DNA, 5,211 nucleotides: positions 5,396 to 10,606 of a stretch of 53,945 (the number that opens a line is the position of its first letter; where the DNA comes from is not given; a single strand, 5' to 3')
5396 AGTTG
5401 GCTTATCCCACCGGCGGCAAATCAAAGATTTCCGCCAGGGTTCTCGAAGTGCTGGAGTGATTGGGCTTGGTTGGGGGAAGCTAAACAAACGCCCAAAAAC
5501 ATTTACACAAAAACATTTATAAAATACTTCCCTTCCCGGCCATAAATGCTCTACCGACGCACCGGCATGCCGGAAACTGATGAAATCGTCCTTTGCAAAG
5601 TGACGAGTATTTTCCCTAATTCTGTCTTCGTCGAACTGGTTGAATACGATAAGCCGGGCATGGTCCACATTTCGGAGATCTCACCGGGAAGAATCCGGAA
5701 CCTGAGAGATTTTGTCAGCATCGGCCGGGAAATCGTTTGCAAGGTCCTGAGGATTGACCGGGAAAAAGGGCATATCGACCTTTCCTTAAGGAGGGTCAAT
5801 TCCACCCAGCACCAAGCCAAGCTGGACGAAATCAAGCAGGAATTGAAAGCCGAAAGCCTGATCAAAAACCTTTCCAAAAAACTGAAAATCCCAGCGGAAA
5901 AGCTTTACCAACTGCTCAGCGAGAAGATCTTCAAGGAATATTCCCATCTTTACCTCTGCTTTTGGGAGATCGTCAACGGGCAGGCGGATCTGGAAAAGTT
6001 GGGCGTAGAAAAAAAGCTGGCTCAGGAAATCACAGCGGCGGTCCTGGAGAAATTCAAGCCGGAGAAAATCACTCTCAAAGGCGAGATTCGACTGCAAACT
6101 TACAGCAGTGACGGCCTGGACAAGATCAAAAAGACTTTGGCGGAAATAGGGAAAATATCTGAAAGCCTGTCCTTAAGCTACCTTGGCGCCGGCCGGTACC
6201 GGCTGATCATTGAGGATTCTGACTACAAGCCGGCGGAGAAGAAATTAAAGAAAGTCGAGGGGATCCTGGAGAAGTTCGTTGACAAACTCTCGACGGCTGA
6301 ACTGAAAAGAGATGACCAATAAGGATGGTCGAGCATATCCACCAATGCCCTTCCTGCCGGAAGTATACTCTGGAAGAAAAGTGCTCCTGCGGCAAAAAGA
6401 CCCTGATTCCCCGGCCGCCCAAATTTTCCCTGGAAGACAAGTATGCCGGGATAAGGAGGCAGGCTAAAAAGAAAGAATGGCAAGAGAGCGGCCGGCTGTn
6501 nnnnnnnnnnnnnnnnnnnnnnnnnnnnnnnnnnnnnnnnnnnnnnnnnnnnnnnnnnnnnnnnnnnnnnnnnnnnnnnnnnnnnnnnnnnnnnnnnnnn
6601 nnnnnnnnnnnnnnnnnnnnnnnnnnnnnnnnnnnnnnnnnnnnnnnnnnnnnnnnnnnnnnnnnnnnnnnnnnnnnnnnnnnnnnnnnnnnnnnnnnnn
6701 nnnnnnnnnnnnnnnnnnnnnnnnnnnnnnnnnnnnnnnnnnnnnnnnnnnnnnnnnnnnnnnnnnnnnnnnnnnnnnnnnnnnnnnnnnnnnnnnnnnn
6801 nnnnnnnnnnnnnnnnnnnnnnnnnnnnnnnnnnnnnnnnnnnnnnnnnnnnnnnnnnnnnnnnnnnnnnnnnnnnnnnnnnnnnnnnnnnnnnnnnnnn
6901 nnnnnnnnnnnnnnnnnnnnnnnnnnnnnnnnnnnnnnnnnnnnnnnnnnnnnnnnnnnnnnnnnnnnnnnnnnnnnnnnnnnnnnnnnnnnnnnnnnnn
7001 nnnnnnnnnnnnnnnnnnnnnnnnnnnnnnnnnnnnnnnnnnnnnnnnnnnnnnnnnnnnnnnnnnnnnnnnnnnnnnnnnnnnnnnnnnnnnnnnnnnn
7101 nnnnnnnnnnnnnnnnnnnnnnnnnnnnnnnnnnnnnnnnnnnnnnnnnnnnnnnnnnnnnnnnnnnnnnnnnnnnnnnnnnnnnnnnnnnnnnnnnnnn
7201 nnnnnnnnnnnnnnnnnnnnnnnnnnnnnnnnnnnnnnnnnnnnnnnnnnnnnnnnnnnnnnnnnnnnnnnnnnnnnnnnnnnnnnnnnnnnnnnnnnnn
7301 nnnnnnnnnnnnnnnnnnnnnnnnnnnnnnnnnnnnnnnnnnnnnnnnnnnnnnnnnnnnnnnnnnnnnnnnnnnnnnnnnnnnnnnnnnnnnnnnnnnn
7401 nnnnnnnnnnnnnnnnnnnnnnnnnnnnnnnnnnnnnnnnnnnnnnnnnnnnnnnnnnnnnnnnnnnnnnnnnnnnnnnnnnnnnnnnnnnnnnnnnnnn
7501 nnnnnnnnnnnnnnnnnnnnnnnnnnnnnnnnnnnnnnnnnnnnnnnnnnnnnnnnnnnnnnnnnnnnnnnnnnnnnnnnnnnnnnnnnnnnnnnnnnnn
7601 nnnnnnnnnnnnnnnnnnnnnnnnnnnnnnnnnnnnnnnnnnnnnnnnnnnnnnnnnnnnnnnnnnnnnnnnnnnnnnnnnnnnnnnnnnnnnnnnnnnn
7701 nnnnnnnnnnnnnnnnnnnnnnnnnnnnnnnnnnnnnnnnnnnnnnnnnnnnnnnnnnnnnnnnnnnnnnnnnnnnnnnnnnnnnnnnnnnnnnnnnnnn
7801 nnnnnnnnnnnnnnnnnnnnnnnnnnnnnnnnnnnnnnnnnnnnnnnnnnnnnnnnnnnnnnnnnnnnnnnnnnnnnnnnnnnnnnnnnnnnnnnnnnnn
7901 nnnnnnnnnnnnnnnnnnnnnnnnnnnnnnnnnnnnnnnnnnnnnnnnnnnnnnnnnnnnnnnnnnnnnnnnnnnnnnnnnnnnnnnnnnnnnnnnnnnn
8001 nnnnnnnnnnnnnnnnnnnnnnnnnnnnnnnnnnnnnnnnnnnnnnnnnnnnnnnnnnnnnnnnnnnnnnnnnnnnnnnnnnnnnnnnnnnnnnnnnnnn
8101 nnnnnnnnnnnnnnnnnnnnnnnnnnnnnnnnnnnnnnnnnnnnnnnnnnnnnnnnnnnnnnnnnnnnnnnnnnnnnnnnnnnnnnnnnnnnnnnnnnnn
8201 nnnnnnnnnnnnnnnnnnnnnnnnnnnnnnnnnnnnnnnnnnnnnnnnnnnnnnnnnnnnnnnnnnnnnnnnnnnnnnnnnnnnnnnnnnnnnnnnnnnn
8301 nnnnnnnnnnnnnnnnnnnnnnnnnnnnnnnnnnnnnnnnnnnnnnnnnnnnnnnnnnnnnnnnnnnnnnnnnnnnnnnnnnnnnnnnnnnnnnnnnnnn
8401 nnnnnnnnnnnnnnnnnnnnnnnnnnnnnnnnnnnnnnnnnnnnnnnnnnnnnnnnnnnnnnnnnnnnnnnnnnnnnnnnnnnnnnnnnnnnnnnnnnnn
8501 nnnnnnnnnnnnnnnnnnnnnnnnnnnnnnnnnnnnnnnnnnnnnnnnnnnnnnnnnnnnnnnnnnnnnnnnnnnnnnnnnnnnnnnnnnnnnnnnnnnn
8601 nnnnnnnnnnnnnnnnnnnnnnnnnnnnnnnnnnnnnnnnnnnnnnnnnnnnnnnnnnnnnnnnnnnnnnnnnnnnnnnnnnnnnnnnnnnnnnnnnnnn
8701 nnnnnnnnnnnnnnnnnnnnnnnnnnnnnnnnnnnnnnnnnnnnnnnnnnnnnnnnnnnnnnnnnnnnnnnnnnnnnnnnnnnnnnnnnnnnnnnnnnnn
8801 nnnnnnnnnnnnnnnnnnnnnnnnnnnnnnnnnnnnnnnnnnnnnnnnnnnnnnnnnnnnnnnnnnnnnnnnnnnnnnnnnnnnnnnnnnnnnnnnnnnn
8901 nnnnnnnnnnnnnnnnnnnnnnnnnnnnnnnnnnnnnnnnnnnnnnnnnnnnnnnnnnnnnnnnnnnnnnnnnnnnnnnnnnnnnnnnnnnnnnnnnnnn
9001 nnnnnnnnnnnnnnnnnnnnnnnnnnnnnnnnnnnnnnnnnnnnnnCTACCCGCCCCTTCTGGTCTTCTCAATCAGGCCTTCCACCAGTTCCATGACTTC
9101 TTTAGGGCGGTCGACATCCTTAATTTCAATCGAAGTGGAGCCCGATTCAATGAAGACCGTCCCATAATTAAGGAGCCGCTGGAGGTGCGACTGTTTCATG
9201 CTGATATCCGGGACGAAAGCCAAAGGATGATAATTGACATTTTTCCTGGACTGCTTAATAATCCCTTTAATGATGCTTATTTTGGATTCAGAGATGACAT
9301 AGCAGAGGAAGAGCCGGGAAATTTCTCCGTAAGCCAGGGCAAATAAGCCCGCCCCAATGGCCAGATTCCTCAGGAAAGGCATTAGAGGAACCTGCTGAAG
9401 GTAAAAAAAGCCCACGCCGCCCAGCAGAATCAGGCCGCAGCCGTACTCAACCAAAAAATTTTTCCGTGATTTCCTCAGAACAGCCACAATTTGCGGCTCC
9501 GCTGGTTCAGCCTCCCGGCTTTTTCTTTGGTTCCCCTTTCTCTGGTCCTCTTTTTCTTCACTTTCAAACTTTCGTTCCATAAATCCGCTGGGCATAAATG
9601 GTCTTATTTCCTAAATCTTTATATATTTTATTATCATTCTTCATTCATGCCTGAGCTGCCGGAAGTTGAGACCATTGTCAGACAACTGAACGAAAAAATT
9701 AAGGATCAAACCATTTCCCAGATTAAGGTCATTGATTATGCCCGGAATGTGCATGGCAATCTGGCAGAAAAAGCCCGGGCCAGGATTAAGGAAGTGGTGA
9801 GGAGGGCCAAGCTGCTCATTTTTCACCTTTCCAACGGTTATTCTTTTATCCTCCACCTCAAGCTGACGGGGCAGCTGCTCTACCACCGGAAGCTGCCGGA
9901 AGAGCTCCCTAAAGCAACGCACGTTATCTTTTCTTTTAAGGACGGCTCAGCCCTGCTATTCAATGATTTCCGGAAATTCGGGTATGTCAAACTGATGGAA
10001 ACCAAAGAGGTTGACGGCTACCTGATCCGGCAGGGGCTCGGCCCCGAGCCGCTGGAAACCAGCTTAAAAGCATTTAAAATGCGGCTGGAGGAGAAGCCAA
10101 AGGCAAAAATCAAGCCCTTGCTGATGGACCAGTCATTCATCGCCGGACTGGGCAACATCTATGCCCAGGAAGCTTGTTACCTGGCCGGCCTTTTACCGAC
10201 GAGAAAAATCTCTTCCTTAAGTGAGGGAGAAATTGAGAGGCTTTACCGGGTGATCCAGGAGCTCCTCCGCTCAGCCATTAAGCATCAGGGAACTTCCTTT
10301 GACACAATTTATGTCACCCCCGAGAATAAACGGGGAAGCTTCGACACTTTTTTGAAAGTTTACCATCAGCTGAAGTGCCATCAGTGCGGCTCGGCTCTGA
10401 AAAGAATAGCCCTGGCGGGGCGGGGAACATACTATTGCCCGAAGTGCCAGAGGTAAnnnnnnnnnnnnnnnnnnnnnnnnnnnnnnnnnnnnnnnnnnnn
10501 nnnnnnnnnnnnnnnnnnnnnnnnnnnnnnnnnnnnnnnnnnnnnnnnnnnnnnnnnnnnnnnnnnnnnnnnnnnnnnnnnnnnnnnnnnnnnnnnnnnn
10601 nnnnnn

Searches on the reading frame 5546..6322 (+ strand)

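Call 96: search_protein_families(library=pfam, proteins=[window:5546-6322:+], max_evalue=0.0001)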
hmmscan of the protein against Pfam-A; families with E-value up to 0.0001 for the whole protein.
window:5546-6322:+ (258 aa): 2 families
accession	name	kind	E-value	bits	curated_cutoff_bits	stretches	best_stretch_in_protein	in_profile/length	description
PF07541.17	EIF_2_alpha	-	3.9e-17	62.7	22.8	1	120-227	1-114/114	Eukaryotic translation initiation factor 2 alpha subunit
PF00575.29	S1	-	9.2e-11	42.4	22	1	9-82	2-74/74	S1 RNA binding domain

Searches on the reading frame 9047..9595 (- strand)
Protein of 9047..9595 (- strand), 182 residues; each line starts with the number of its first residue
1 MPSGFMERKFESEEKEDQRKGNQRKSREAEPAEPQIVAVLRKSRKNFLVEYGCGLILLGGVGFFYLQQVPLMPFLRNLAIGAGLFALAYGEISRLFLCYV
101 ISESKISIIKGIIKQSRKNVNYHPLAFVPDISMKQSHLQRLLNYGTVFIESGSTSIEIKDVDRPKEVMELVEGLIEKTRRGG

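Call 96: search_protein_families(library=pfam, proteins=[window:9047-9595:-], max_evalue=0.0001)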
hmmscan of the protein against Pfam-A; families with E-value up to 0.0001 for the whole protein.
window:9047-9595:- (182 aa): 1 family
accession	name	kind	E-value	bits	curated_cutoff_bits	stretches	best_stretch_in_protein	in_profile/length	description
PF03703.20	bPH_2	-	1.9e-08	34.8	22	1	99-166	6-73/78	Bacterial PH domain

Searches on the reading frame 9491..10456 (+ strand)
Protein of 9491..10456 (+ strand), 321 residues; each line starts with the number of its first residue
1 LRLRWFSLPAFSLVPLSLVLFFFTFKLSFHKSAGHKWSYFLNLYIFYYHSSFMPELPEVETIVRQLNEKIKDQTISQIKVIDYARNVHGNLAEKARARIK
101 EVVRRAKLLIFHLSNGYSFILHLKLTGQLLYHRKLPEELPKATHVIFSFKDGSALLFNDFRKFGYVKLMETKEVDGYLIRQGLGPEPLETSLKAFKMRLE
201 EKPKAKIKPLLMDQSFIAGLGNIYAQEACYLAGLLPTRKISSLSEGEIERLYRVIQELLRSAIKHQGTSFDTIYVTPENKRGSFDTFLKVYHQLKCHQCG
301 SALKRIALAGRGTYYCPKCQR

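Call 96: search_protein_families(library=pfam, proteins=[window:9491-10456:+], max_evalue=0.0001)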
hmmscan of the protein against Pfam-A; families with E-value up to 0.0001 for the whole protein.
window:9491-10456:+ (321 aa): 4 families
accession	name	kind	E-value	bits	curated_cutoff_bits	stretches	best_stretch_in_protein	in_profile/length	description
PF01149.29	Fapy_DNA_glyco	-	3.4e-27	95.9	25.5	1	53-166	1-117/117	Formamidopyrimidine-DNA glycosylase N-terminal domain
PF06831.19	H2TH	-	8.7e-22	77.4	34.7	1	183-270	1-89/93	Formamidopyrimidine-DNA glycosylase H2TH domain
PF06827.20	zf-FPG_IleRS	-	1.2e-08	35.1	21.3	1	294-320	2-28/30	Zinc finger found in FPG and IleRS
PF05833.16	NFACT_N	-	9.4e-08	31.7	31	1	185-288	168-266/456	NFACT N-terminal and middle domains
